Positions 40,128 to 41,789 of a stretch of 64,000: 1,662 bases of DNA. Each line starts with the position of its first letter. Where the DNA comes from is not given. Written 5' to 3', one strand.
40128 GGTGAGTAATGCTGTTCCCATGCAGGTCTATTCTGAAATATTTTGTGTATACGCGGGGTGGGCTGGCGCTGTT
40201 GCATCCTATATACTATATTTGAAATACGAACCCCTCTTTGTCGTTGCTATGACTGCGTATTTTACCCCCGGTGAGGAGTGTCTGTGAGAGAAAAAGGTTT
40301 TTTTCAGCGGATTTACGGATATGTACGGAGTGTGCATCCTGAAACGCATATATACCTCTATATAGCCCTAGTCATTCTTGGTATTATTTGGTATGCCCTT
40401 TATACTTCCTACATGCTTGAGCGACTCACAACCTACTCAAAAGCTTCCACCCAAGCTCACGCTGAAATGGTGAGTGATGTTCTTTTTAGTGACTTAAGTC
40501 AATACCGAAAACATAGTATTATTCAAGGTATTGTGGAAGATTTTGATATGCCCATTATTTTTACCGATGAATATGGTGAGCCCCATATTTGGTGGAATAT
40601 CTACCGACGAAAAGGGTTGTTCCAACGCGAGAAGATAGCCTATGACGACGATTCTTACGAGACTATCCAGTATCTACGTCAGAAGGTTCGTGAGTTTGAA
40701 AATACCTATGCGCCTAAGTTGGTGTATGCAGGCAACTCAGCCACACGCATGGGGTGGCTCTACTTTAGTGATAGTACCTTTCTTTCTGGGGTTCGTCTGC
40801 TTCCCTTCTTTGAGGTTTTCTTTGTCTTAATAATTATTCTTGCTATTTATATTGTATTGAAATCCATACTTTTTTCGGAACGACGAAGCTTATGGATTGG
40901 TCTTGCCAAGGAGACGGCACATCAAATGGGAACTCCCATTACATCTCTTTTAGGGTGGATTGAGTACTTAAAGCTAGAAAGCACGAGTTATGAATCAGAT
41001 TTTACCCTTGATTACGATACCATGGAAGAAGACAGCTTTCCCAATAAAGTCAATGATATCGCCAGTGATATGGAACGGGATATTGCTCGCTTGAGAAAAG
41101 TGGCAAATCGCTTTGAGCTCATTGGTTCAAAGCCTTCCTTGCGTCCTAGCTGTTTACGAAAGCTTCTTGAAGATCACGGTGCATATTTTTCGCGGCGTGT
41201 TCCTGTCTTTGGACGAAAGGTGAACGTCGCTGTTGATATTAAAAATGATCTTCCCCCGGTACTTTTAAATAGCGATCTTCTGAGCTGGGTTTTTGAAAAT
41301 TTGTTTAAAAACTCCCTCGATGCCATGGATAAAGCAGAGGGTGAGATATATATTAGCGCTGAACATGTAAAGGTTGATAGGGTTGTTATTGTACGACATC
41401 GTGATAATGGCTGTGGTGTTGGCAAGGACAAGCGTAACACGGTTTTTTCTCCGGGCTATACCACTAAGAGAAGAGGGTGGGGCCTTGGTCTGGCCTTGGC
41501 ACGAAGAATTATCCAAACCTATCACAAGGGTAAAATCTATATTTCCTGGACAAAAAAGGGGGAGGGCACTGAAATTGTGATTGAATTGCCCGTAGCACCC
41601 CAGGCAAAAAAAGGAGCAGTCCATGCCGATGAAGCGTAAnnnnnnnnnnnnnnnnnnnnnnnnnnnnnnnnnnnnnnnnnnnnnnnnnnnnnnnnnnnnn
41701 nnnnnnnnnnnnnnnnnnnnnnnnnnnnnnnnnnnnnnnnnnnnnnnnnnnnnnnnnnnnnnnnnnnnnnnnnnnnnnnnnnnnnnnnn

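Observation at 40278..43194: Co-transcribed PorY-like kinase and PorX-like REC-PglZ regulator in an apparently flagellated organism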

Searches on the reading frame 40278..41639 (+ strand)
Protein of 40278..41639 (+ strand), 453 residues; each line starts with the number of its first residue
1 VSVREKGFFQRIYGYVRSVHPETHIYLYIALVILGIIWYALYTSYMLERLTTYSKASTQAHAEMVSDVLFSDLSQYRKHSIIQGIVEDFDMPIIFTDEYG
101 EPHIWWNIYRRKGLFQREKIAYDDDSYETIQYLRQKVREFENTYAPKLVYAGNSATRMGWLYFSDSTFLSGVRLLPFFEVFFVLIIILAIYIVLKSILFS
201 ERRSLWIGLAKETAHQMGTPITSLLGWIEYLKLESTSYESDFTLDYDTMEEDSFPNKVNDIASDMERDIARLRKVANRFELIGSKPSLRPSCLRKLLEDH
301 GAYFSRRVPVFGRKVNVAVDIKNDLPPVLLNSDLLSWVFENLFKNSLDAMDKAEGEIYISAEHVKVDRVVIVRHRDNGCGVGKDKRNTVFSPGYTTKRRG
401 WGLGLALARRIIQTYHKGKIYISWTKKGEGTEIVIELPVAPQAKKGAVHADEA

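Call 3: search_protein_families(library=pfam, proteins=[window:40278-41639:+], max_evalue=0.01)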
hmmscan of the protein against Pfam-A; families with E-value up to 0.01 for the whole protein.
window:40278-41639:+ (453 aa): 2 families
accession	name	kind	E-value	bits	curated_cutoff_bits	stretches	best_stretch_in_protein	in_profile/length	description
PF02518.31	HATPase_c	-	4.4e-17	63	26.4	1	332-440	3-110/111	Histidine kinase-, DNA gyrase B-, and HSP90-like ATPase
PF14501.12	HATPase_c_5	-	0.00074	19.8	22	1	335-423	6-89/102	GHKL domain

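Call 4: search_protein_families(library=ncbifam, proteins=[window:40278-41639:+], max_evalue=0.01)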
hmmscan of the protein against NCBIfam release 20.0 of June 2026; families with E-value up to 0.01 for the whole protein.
window:40278-41639:+ (453 aa): 62 families (the best 25 are shown)
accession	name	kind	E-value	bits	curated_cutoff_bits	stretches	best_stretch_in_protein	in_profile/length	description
NF008468.0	PRK11360.1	equivalog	5.2e-31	107.7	646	1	259-445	431-614/616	two-component system sensor histidine kinase AtoS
NF007688.0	PRK10364.1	equivalog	2.8e-21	75.8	479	1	288-444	307-456/460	two-component system sensor histidine kinase ZraS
NF053867.1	SprKinKinDBac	equivalog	3.4e-19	68.7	775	1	177-440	248-498/500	sporulation kinase KinD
NF006800.0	PRK09303.1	equivalog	7.6e-18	64.6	342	1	214-442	159-380/383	histidine kinase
NF041777.1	sens_FixL_Rhizob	equivalog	1.1e-15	57.3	850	1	289-442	335-484/485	sensor protein FixL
NF008298.1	PRK11086.1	subfamily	1.9e-13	49.8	520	1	337-440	426-526/529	DcuS/MalK family sensor histidine kinase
NF047496.1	HK_LIC11548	equivalog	2.7e-13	49.5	750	1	314-439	454-589/589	LIC_11548 family sensor histidine kinase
NF010411.0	PRK13837.1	equivalog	3.3e-13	48.6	647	1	290-445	519-681/828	two-component system VirA-like sensor kinase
NF047497.1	HK_LIC_12097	equivalog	6.5e-13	48.1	500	1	306-439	237-366/367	LIC_12097 family sensor histidine kinase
NF033092.0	HK_WalK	equivalog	2e-12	46.5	725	1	272-439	453-594/594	cell wall metabolism sensor histidine kinase WalK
NF047874.1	MASE3_PAS_HK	subfamily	4.1e-12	45.7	560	1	333-445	518-630/655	MASE3 domain-containing sensor histidine kinase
TIGR02916.1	PEP_his_kin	equivalog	5.3e-12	45.1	300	1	316-438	562-679/679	XrtA/PEP-CTERM system histidine kinase PrsK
NF045900.1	HisKinCpxALeg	equivalog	7.8e-12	44.7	800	1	213-439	238-451/451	two-component system sensor histidine kinase CpxA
NF046044.1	PnpS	equivalog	1.1e-11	44.3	400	1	214-438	178-390/390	two-component system histidine kinase PnpS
NF049962.1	HisKinFlgSCampy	equivalog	1.6e-11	43.7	600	1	331-422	236-325/338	fla regulon two-component system sensor histidine kinase FlgS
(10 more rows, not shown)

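Call 24: search_solved_structures(query=window:40278-41639:+, max_evalue=0.00001)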
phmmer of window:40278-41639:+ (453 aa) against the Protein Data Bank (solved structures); distinct sequences matched with E-value up to 0.00001: 10.
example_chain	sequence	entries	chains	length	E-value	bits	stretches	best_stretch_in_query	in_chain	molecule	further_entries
9jfj_A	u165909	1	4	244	1.2e-12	50.8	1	258-440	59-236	Sensor histidine kinase ZraS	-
3a0t_A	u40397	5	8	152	2e-11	46.8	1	313-443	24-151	Sensor protein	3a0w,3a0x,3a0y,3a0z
3a0r_A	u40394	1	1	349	3.1e-11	46.1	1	303-442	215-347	Sensor protein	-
4gcz_A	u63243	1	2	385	1.4e-09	40.7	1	245-440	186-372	Blue-light photoreceptor, Sensor protein fixL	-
8a3u_A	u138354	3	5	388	2.4e-09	39.9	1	245-438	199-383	Putative Sensory box protein,Sensor protein FixL | Putative Sensory box protein,Putative Sensory box protein,Sensor protein FixL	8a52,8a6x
8a7f_A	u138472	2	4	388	2.4e-09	39.9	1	245-438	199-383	Putative Sensory box protein,Sensor protein FixL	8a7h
9p6i_A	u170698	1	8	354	1.4e-07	34.1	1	312-444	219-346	histidine kinase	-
3d36_A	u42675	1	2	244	1.5e-07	33.9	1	318-445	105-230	Sporulation kinase B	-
1r62_A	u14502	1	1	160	3.6e-07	32.7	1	316-439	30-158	Nitrogen regulation protein NR(II)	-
3sl2_A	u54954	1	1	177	6e-06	28.7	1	328-442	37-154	Sensor histidine kinase yycG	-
